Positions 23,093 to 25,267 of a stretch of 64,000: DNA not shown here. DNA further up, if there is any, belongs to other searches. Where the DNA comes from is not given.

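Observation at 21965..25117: bioB without other bio genes, divergently paired with a 624-aa NMO/FabK-like protein of unknown function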

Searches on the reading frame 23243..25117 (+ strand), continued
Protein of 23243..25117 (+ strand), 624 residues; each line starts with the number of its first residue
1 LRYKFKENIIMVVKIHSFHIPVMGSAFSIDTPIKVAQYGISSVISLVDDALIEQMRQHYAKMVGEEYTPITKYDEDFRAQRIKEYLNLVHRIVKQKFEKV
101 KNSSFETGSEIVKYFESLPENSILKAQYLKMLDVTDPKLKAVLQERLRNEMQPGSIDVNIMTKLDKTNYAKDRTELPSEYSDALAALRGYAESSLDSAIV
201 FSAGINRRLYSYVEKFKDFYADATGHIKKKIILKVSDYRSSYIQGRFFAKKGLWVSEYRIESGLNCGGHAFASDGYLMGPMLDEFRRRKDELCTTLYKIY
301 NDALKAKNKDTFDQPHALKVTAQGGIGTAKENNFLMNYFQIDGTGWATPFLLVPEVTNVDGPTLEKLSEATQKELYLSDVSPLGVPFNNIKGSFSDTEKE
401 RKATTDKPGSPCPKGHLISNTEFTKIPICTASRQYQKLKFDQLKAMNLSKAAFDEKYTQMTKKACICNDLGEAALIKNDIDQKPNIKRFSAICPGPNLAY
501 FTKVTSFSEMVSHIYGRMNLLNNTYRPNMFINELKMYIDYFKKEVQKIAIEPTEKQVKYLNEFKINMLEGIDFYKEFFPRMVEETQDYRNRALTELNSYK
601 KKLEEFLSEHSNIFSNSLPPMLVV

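Call 62: find_encoding_contigs(protein=P0321, flank=7000, max_places=2)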
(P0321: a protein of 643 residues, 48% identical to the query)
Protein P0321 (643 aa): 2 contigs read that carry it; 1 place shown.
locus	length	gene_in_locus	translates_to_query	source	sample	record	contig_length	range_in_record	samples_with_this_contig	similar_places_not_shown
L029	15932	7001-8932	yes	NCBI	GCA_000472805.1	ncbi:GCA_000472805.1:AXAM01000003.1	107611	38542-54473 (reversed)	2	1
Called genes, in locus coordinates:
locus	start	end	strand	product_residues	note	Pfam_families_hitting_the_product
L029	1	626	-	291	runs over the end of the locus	PF00892:EamA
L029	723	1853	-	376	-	PF04055:Radical_SAM, PF13353:Fer4_12 (weak), PF13186:SPASM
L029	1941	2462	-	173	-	-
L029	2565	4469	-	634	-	PF02310:B12-binding (weak), PF04055:Radical_SAM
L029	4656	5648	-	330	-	PF13353:Fer4_12 (weak), PF13237:Fer4_10, PF14697:Fer4_21 (weak), PF00037:Fer4 (weak), PF12838:Fer4_7, PF13187:Fer4_9, PF00037:Fer4 (weak), PF04055:Radical_SAM, +2 more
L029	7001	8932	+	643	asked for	-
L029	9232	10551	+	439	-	PF01964:ThiC_Rad_SAM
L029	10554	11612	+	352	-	PF02277:DBI_PRT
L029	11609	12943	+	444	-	PF00919:UPF0004, PF04055:Radical_SAM, PF18693:TRAM_2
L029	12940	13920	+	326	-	PF00348:polyprenyl_synt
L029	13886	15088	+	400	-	-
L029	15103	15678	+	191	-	PF01066:CDP-OH_P_transf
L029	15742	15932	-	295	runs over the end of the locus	PF01297:ZnuA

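Call 63: find_encoding_contigs(protein=P0359, flank=7000, max_places=2)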
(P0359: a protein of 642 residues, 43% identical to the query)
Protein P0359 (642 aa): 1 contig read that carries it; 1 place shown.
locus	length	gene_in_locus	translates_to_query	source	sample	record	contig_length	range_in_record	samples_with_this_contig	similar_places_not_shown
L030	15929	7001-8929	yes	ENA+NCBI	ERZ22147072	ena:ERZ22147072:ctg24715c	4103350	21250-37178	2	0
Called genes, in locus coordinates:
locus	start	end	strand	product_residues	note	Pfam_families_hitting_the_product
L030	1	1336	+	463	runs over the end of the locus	PF00282:Pyridoxal_deC, PF00266:Aminotran_5 (weak)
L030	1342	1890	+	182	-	PF06445:GyrI-like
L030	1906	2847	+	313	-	PF04389:Peptidase_M28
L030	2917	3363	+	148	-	PF08327:AHSA1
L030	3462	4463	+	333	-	PF00903:Glyoxalase, PF12681:Glyoxalase_2 (faint), PF22677:Ble-like_N (faint)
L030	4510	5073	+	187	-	PF13302:Acetyltransf_3, PF13420:Acetyltransf_4, PF00583:Acetyltransf_1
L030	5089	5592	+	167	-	PF06172:Cupin_5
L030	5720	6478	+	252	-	PF13557:Phenol_MetA_deg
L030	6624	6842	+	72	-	PF00313:CSD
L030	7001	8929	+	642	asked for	-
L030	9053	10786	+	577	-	PF00270:DEAD, PF04851:ResIII (weak), PF00271:Helicase_C, PF28538:Helicase_helical, PF03880:DbpA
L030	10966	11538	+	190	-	-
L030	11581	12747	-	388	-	PF00266:Aminotran_5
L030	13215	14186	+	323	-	PF00291:PALP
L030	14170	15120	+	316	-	PF02423:OCD_Mu_crystall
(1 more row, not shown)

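Call 64: find_encoding_contigs(protein=P0379, flank=7000, max_places=2)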
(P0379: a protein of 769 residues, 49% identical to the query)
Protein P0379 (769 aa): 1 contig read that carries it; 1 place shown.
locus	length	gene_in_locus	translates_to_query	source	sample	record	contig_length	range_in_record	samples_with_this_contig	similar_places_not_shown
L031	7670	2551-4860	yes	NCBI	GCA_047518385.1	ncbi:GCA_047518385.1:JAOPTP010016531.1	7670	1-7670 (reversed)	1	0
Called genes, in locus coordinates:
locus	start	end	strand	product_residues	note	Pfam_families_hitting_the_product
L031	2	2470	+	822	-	?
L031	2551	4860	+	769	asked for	PF00534:Glycos_transf_1, PF13692:Glyco_trans_1_4, PF13524:Glyco_trans_1_2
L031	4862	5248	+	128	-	-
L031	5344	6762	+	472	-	PF01743:PolyA_pol, PF12627:PolyA_pol_RNAbd, PF01966:HD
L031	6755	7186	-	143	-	PF00072:Response_reg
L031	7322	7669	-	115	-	?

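Call 66: search_protein_families(library=ncbifam, proteins=[L007:8387-9433:+, L029:9232-10551:+, L029:4656-5648:-, L029:2565-4469:-, L029:723-1853:-, L029:11609-12943:+, L029:13886-15088:+, L008:29-1240:+, L012:8826-9920:+, L014:8835-9806:+], max_evalue=0.00001)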
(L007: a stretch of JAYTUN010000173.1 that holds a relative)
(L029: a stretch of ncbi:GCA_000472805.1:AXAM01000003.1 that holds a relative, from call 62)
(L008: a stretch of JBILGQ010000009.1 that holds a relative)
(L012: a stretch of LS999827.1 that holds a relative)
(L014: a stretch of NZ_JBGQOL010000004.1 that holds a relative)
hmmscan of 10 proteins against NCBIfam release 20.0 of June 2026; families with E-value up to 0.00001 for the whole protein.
L007:8387-9433:+ (348 aa): 10 families
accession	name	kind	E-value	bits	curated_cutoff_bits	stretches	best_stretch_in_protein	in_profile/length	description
TIGR02124.1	hypE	equivalog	1.6e-141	471.1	251.6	1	17-348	1-332/332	hydrogenase expression/formation protein HypE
NF004353.0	PRK05731.2-2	equivalog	1.4e-20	73.7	301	1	33-329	5-290/311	thiamine-phosphate kinase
TIGR01379.1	thiL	equivalog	1.5e-20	73.5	184.15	1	32-323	5-300/320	thiamine-phosphate kinase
NF004351.0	PRK05731.1-4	equivalog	1.5e-15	57.1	324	1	78-282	71-271/321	thiamine-phosphate kinase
TIGR00476.1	selD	equivalog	1e-09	38.1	125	1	46-269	42-261/311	selenide, water dikinase SelD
TIGR00878.1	purM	equivalog_domain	1.4e-08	34.3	236.35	1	81-317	77-330/332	phosphoribosylformylglycinamidine cyclo-ligase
TIGR01736.1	FGAM_synth_II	equivalog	1.5e-08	33.5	525.75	1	152-329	162-343/718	phosphoribosylformylglycinamidine synthase subunit PurL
NF002290.1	PRK01213.1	equivalog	1.6e-07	29.9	648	1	214-328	235-341/723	phosphoribosylformylglycinamidine synthase subunit PurL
NF004350.0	PRK05731.1-1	equivalog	2.2e-07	30.1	441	1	51-324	30-304/325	thiamine-phosphate kinase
NF004354.0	PRK05731.2-3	equivalog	8.2e-07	28.7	204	1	84-188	52-150/273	thiamine-phosphate kinase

L029:9232-10551:+ (439 aa): 4 families
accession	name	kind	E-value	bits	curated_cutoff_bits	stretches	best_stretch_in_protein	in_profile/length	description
NF009895.0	PRK13352.1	equivalog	2.1e-169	563.8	410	1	2-426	2-421/430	phosphomethylpyrimidine synthase ThiC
TIGR00190.1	thiC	equivalog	9.7e-153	508.9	460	1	3-424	2-420/423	phosphomethylpyrimidine synthase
TIGR04386.1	ThiC_like_1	exception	2.4e-149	497.7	700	1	3-426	1-424/426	B12 lower ligand biosynthesis ThiC-like protein BzaB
NF006763.1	PRK09284.1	equivalog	8.7e-110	367.8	650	1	3-425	117-563/564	phosphomethylpyrimidine synthase ThiC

L029:4656-5648:- (330 aa): 39 families (the best 25 are shown)
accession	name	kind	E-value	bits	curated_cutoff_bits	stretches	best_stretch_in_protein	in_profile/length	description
TIGR02494.1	PFLE_PFLC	subfamily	9.6e-91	304.1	174.35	1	31-321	1-291/293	glycyl-radical enzyme activating protein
NF043069.1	T4HPD_activ_SAM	equivalog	1e-89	300.9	425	1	29-330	2-299/299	trans-4-hydroxy-L-proline dehydratase activase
NF048010.1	SfplDhtActHpsHDes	equivalog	5e-86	288.2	430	1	26-311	3-290/298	(2S)-3-sulfopropanediol dehydratase activating enzyme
TIGR04395.1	cutC_activ_rSAM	equivalog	1.9e-83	280.3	360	1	30-328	6-306/309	choline TMA-lyase-activating enzyme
NF033719.1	ind_deCO2_activ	equivalog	5e-70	236.2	425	1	29-325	1-299/302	indoleacetate decarboxylase activase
NF048008.1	SfplDhtActHpfHKleb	equivalog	5.4e-68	229.6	500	1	31-329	2-306/308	(2S)-3-sulfopropanediol dehydratase activating enzyme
NF033717.2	HPDL_rSAM_activ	equivalog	1.3e-64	218.5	420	1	28-329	3-306/311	4-hydroxyphenylacetate decarboxylase activase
TIGR04003.1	rSAM_BssD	equivalog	2.9e-61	207.4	496.45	1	30-330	2-308/314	[benzylsuccinate synthase]-activating enzyme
NF007483.0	PRK10076.1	equivalog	2.4e-54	184.5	326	2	109-330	72-292/292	[formate-C-acetyltransferase]-activating enzyme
TIGR02493.1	PFLA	equivalog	8.5e-52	175.8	231.75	2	123-319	36-232/235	pyruvate formate-lyase-activating protein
TIGR04041.1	activase_YjjW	hypoth_equivalog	4.2e-51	174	250.2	1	30-274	3-231/276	YjjW family glycine radical enzyme activase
NF008356.0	PRK11145.1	equivalog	2.1e-40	138.5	375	2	113-325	34-243/246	pyruvate formate lyase 1-activating protein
TIGR02495.1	NrdG2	equivalog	1e-12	47.8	131.15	0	31-65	2-37/193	anaerobic ribonucleoside-triphosphate reductase activating protein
NF006221.0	PRK08348.1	subfamily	8.5e-10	38.4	124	1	73-134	39-101/136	NADH-plastoquinone oxidoreductase subunit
NF005505.0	PRK07118.1-4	equivalog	3.3e-09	36.6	378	1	79-125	142-188/265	Fe-S cluster domain-containing protein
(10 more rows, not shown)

L029:2565-4469:- (634 aa): 13 families
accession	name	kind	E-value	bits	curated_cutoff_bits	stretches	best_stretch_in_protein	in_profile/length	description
TIGR04072.2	rSAM_ladder_B12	equivalog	2.6e-23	82.4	360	1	61-389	86-377/443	lipid biosynthesis B12-binding/radical SAM protein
TIGR02026.1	BchE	equivalog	1.2e-19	70.5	481.35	1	37-320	57-336/497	magnesium-protoporphyrin IX monomethyl ester anaerobic oxidative cyclase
TIGR04013.1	B12_SAM_MJ_1487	hypoth_equivalog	5.2e-15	55.2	251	1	9-245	7-229/382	TIGR04013 family B12-binding domain/radical SAM domain-containing protein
NF038361.1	rSAM_Sden_1168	equivalog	3.6e-13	48.9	575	1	156-243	270-357/560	Sden_1168 family B12-binding radical SAM P-methyltransferase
TIGR03975.1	rSAM_ocin_1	subfamily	4.2e-12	45.4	281.85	1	65-339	148-417/606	RiPP maturation radical SAM C-methyltransferase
TIGR04014.1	B12_SAM_MJ_0865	equivalog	8.5e-12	44.6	360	1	17-218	16-210/434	methyl-coenzyme M reductase glutamine C-methyltransferase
TIGR03471.1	HpnJ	equivalog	9.8e-12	44.5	577.6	1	35-333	58-346/472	hopanoid biosynthesis associated radical SAM protein HpnJ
TIGR04479.1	bcpD_PhpK_rSAM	subfamily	2.7e-10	39.2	600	1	63-306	129-365/504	PhpK family radical SAM P-methyltransferase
NF050148.1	rSAM_ApyD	equivalog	4.7e-09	35.2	750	1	37-232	68-264/645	RiPP biosynthesis radical SAM protein ApyD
TIGR04385.1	B12_rSAM_cofa1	equivalog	4.6e-08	32.7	450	1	66-253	91-277/438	B12 lower ligand biosynthesis radical SAM protein BzaD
TIGR04367.1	HpnR_B12_rSAM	equivalog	1.1e-07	30.7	650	1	38-261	55-274/490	hopanoid C-3 methylase HpnR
NF033712.0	B12_rSAM_KedN5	subfamily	1e-06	27.3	700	1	71-219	88-246/624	KedN5 family methylcobalamin-dependent radical SAM C-methyltransferase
TIGR04295.1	B12_rSAM_oligo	hypoth_equivalog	6.4e-06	25.1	400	0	61-304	90-315/422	TIGR04295 family B12-binding domain-containing radical SAM protein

L029:723-1853:- (376 aa): 68 families (the best 25 are shown)
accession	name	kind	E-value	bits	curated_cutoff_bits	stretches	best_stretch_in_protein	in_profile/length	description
TIGR04545.1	rSAM_ahbD_hemeb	equivalog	1.1e-69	235.4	500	1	32-362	1-335/339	heme b synthase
TIGR04055.1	rSAM_NirJ2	equivalog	4.6e-62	210.4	500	1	33-362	2-322/326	putative heme d1 biosynthesis radical SAM protein NirJ2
TIGR04053.2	TIGR04053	equivalog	2.6e-57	194.7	395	2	29-233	6-214/366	TIGR04053 family radical SAM/SPASM domain-containing protein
TIGR03962.1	mycofact_rSAM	equivalog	5.2e-48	164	265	1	29-369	10-338/339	mycofactocin radical SAM maturase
TIGR04051.1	rSAM_NirJ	equivalog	7.2e-48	163.3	515.45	2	35-233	6-207/354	heme d1 biosynthesis radical SAM protein NirJ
TIGR04347.1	pseudo_SAM_Halo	equivalog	2.8e-47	161.8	525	2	32-198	39-206/390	TIGR04347 family pseudo-SAM/SPASM protein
TIGR04054.1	rSAM_NirJ1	equivalog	3.4e-44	151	650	2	12-193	18-199/387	putative heme d1 biosynthesis radical SAM protein NirJ1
NF050035.1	rSAM_WgK_link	exception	1e-43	149.7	650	2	28-216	6-197/367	radical SAM/SPASM peptide maturase WgkB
TIGR04546.1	rSAM_ahbC_deAc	equivalog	1.8e-42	145.5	650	2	32-193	40-202/390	12,18-didecarboxysiroheme deacetylase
TIGR04303.1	GeoRSP_rSAM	equivalog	1.4e-41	143.2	400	1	29-363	3-325/325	GeoRSP system radical SAM/SPASM protein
TIGR04103.1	rSAM_nif11_3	equivalog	3.2e-33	114.9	725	1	35-363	9-343/412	nif11-class peptide radical SAM maturase 3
TIGR02109.1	PQQ_syn_pqqE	equivalog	3.3e-33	115.1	381.35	1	29-371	5-339/358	pyrroloquinoline quinone biosynthesis protein PqqE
NF045574.1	sacti_mat_StsB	exception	3.4e-33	115.2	625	1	17-194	82-259/466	StsB family radical SAM/SPASM domain sactipeptide maturase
TIGR04251.1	SCM_rSAM_ScmF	equivalog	2.1e-29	103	400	1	33-363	6-340/353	SynChlorMet cassette radical SAM/SPASM protein ScmF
TIGR03913.1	rad_SAM_trio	equivalog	9.1e-29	100.1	591.75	1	24-349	12-340/477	GDL motif peptide-associated radical SAM/SPASM maturase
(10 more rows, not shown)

L029:11609-12943:+ (444 aa): 10 families
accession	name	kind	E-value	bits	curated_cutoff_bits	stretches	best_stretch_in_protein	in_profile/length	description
TIGR01125.1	TIGR01125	equivalog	3.1e-137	458.2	356.95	1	2-441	1-432/432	30S ribosomal protein S12 methylthiotransferase RimO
TIGR00089.1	TIGR00089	subfamily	1.2e-121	406.5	251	1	2-441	1-429/429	MiaB/RimO family radical SAM methylthiotransferase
TIGR01574.1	miaB-methiolase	equivalog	2.9e-84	283.6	355.3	1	2-397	1-401/437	tRNA (N6-isopentenyl adenosine(37)-C2)-methylthiotransferase MiaB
TIGR01579.1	MiaB-like-C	equivalog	4.6e-80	269.9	357.05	1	5-398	1-395/416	tRNA (N(6)-L-threonylcarbamoyladenosine(37)-C(2))-methylthiotransferase MtaB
TIGR01578.1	MiaB-like-B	hypoth_equivalog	3.9e-67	226.9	314.7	1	2-444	1-421/421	tRNA (N(6)-L-threonylcarbamoyladenosine(37)-C(2))-methylthiotransferase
NF010916.0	PRK14336.1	equivalog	9.8e-63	212.3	606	1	3-398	4-378/418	tRNA (N6-isopentenyl adenosine(37)-C2)-methylthiotransferase MiaB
TIGR04014.1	B12_SAM_MJ_0865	equivalog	4.3e-19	68.6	360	1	145-389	160-398/434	methyl-coenzyme M reductase glutamine C-methyltransferase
TIGR04013.1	B12_SAM_MJ_1487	hypoth_equivalog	3.2e-17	62.4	251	1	142-324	148-334/382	TIGR04013 family B12-binding domain/radical SAM domain-containing protein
TIGR04479.1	bcpD_PhpK_rSAM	subfamily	7.4e-12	44.4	600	0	143-196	239-293/504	PhpK family radical SAM P-methyltransferase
TIGR04072.2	rSAM_ladder_B12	equivalog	1.1e-09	37.5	360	1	139-333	174-357/443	lipid biosynthesis B12-binding/radical SAM protein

L029:13886-15088:+ (400 aa): 0 families

L008:29-1240:+ (403 aa): 0 families

L012:8826-9920:+ (364 aa): 0 families

L014:8835-9806:+ (323 aa): 0 families

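Call 67: find_related_loci(query=A1, collection=metagenome_contigs, flank=7000)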
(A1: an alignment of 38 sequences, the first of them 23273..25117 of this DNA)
Query A1 (614 aa) in metagenome_contigs; peptide patterns used: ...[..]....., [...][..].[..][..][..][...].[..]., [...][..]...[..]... (x = any residue, [..] = any of these).
600 stretches matched a pattern (row limit reached: there are more); 585 encode a relative of the query (tblastn E <= 1e-3); the best 80 are kept; 80 distinct loci.
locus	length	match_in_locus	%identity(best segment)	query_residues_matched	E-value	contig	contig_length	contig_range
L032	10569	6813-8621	66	6-611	0e+0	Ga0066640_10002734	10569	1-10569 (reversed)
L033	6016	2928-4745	65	6-609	0e+0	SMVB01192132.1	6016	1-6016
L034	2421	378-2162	64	4-601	0e+0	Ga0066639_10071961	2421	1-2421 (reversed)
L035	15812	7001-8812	62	1-606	0e+0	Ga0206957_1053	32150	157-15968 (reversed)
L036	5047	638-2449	62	5-609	0e+0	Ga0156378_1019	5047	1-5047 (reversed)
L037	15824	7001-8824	60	5-614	0e+0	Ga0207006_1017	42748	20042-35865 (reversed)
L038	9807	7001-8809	61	5-609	0e+0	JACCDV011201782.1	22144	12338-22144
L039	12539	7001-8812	62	5-609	0e+0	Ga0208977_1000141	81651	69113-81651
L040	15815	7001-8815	58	4-610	0e+0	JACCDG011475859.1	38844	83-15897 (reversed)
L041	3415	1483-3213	56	4-581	0e+0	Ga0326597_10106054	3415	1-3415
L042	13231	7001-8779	54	4-597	0e+0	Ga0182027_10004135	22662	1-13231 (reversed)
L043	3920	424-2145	54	6-579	0e+0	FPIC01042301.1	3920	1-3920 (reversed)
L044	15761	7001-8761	52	6-593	0e+0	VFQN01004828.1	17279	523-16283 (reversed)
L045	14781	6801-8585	54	2-596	0e+0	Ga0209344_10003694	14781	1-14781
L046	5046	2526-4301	52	6-598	0e+0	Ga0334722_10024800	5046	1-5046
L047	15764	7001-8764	53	5-597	0e+0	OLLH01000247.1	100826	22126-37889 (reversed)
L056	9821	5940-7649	55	6-576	0e+0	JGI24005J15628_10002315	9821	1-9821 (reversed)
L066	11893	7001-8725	51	5-580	0e+0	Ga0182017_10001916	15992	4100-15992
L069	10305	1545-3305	52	6-594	0e+0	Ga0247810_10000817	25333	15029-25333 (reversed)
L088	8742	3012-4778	53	6-588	0e+0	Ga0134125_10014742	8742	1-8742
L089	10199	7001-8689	51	6-571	0e+0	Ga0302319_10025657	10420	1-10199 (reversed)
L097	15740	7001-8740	51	6-587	0e+0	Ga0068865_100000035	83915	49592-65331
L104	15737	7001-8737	51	6-586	0e+0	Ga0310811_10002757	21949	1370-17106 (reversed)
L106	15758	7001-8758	50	6-593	0e+0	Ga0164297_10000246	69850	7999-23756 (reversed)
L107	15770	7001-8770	51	5-597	0e+0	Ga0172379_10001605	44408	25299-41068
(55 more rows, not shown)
